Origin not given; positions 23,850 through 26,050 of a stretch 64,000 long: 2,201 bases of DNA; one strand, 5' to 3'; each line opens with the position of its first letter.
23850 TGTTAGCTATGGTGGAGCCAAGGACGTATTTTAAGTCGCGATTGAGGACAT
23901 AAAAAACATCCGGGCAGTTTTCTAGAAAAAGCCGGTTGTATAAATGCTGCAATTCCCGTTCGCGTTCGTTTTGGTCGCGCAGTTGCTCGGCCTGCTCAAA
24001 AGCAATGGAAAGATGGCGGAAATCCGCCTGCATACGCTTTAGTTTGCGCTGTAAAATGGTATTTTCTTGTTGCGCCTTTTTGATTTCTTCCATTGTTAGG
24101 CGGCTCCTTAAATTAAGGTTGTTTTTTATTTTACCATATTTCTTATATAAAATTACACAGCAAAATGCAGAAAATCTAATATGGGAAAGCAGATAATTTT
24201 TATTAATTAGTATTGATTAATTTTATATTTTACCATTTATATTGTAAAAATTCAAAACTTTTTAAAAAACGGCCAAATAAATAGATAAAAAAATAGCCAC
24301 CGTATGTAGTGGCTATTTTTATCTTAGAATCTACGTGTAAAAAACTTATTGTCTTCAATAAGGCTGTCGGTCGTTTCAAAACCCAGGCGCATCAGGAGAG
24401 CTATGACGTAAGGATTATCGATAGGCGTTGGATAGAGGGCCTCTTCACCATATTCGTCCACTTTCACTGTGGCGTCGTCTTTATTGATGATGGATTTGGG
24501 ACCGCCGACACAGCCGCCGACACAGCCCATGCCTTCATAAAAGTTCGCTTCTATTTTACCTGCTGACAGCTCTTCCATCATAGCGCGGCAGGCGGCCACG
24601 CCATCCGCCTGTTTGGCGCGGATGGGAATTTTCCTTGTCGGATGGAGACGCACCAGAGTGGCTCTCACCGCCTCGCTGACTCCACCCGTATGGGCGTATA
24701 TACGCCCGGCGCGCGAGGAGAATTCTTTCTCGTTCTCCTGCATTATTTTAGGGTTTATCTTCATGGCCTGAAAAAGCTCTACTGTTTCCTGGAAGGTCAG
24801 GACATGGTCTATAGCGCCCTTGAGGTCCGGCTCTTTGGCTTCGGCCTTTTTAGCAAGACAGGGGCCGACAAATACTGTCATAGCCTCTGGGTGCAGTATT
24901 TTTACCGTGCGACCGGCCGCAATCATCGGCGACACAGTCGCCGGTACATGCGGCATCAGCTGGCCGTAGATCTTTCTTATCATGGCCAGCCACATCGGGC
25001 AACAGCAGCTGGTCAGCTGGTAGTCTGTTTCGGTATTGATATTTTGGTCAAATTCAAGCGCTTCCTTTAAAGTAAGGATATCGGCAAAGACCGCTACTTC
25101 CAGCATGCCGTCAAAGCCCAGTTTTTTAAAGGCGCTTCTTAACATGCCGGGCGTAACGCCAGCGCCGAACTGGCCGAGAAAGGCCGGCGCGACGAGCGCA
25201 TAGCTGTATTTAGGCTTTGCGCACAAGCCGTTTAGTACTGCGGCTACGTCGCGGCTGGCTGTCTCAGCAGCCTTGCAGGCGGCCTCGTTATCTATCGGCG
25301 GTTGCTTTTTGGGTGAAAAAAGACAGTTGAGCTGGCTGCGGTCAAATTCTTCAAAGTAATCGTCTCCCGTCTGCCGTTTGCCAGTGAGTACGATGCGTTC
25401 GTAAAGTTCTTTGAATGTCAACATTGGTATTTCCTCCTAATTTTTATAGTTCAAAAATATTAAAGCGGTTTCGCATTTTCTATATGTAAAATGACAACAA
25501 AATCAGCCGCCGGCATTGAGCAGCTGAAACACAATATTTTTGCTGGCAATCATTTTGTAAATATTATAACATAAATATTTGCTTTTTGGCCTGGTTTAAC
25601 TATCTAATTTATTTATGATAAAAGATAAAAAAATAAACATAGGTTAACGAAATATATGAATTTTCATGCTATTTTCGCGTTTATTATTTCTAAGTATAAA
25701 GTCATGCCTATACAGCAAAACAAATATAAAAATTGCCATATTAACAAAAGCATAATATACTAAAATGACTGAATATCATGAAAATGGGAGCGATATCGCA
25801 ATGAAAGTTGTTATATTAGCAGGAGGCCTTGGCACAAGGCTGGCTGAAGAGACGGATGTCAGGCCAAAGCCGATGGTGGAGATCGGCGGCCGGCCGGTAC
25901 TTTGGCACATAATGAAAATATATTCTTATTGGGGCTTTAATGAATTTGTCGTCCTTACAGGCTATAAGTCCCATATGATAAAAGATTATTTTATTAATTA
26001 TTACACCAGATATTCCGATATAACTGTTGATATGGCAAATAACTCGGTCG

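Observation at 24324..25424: H-cluster-domain-only [FeFe]-hydrogenase homolog with variant active-site motifs, next to a c-di-GMP phosphorelay gene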

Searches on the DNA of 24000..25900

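Call 58: search_rna_families(source=window, start=24000, end=25900, threshold=evalue, max_evalue=1)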
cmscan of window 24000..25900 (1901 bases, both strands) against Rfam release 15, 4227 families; matches with E-value up to 1: 3.
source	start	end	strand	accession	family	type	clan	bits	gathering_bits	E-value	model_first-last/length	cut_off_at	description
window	24246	24322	+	RF01859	Phe_leader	Cis-reg; leader;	-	23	55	0.61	1-125/125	no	Phenylalanine leader peptide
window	24263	24350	-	RF01770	rimP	Cis-reg; leader;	-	23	47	0.75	1-102/102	no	Gammaprotebacteria rimP leader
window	24263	24351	-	RF00229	IRES_Picorna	Cis-reg; IRES;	-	14.1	33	0.53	1-252/252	no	Picornavirus internal ribosome entry site (IRES)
